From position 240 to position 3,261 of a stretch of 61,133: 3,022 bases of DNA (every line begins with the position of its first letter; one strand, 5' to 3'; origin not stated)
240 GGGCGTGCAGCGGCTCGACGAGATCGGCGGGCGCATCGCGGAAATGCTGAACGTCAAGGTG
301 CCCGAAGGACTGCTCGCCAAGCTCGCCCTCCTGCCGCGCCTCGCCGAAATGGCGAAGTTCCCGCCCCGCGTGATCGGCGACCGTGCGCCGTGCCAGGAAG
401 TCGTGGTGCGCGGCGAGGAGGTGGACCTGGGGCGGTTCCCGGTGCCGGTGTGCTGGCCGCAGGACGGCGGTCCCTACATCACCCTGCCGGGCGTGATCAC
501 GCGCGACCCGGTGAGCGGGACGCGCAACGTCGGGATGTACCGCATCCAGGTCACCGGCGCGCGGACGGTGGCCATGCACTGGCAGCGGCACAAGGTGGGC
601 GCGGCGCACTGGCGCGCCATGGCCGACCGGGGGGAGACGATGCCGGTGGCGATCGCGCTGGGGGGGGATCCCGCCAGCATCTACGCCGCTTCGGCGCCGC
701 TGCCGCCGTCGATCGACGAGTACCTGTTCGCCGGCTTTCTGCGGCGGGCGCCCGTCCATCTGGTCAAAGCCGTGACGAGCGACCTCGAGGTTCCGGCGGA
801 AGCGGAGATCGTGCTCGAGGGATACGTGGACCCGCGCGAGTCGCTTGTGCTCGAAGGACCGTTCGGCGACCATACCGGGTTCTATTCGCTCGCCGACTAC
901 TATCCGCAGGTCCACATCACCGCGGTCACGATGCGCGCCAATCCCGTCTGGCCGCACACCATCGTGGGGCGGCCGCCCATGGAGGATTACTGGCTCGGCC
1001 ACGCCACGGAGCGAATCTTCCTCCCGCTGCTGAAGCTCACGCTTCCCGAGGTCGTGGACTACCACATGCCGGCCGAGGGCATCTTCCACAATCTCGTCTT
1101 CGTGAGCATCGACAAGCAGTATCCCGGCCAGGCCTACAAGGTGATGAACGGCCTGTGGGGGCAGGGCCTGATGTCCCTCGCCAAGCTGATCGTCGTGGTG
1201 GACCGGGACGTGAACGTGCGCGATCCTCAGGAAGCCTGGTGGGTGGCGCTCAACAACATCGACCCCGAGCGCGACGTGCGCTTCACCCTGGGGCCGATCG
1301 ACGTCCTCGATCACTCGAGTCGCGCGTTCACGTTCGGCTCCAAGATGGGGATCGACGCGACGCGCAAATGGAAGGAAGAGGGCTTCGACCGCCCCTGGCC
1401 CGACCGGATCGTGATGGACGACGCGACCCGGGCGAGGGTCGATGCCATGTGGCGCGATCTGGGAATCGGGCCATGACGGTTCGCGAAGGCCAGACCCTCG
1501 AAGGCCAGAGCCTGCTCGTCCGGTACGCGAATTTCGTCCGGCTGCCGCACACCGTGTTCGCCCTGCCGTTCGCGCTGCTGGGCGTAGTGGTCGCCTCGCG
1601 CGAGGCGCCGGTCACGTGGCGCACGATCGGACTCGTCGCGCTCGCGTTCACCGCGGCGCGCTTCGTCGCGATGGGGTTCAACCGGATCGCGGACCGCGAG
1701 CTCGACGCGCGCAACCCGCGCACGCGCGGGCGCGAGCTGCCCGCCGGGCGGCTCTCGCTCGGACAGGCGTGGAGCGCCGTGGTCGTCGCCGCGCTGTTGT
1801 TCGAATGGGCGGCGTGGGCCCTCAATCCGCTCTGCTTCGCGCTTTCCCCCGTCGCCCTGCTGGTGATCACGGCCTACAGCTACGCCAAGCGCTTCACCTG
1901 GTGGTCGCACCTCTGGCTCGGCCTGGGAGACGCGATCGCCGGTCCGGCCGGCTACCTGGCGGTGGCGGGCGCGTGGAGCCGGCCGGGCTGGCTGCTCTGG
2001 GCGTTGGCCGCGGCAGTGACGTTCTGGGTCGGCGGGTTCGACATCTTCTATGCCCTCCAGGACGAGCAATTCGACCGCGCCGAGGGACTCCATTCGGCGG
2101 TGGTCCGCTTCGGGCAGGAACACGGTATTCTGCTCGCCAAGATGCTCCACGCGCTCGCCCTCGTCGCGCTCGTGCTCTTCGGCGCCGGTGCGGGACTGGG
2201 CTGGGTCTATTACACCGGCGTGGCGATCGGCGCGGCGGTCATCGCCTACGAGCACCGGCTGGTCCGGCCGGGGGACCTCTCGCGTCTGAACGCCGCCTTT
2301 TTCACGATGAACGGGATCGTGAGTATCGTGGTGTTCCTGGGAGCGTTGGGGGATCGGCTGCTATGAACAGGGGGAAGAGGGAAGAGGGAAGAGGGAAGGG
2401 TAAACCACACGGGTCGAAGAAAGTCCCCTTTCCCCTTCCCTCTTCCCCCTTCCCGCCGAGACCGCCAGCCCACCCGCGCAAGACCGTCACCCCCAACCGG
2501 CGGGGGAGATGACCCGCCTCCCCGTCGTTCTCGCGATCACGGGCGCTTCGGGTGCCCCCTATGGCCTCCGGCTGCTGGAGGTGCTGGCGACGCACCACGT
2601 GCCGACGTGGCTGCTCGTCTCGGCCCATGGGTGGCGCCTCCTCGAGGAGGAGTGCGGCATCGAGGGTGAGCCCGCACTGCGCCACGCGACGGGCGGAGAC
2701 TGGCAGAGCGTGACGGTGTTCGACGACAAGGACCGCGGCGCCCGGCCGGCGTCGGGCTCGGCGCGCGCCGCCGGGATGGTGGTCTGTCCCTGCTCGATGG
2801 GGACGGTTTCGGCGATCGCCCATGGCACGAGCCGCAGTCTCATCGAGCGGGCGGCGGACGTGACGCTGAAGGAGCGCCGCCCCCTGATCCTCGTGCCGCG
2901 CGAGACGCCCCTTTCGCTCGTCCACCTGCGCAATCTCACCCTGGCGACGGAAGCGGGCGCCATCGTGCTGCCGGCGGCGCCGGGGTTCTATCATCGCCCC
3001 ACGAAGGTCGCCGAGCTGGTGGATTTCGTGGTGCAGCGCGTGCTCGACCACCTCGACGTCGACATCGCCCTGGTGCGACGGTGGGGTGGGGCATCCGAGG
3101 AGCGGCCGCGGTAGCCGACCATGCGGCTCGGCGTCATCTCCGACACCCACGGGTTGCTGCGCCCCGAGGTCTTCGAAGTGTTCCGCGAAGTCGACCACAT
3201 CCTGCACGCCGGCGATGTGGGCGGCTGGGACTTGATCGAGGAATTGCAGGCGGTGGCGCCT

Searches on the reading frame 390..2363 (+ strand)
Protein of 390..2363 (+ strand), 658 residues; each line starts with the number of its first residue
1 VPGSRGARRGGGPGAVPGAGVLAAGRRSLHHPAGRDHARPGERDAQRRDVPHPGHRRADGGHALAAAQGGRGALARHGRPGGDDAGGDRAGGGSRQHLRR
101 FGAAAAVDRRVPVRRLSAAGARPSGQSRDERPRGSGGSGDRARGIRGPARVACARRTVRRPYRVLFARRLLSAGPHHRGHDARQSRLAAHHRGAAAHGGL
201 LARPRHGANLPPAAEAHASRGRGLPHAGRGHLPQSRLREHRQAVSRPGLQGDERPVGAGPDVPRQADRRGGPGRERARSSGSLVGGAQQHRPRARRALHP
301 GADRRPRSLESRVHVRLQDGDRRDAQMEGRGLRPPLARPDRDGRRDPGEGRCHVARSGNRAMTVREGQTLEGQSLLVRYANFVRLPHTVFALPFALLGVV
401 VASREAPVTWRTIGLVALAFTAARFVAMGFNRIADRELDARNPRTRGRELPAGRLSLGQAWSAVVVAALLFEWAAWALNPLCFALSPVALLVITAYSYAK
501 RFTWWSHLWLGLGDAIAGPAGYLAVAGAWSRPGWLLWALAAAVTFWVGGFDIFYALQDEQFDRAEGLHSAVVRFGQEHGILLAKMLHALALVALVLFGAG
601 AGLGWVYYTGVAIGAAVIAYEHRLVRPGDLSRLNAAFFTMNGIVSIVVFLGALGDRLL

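Call 59: search_protein_families(library=pfam, proteins=[window:390-2363:+])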
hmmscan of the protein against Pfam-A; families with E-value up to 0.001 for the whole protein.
window:390-2363:+ (658 aa): 1 family
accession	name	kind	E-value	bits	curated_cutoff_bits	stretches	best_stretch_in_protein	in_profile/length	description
PF01040.23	UbiA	-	2.8e-51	174.7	34.2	1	391-641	1-248/250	UbiA prenyltransferase family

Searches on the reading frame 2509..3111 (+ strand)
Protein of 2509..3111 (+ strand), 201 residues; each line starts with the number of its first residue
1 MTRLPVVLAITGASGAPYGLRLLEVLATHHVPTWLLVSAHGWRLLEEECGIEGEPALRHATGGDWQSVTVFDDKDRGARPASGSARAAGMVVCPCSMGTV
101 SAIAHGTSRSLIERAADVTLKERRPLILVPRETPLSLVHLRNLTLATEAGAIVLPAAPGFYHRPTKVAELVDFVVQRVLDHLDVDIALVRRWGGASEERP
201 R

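Call 59: search_protein_families(library=pfam, proteins=[window:2509-3111:+])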
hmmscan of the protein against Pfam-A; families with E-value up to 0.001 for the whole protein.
window:2509-3111:+ (201 aa): 1 family
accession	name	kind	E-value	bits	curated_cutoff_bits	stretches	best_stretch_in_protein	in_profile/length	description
PF02441.25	Flavoprotein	-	1.2e-39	136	22.7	1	6-182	3-162/162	Flavoprotein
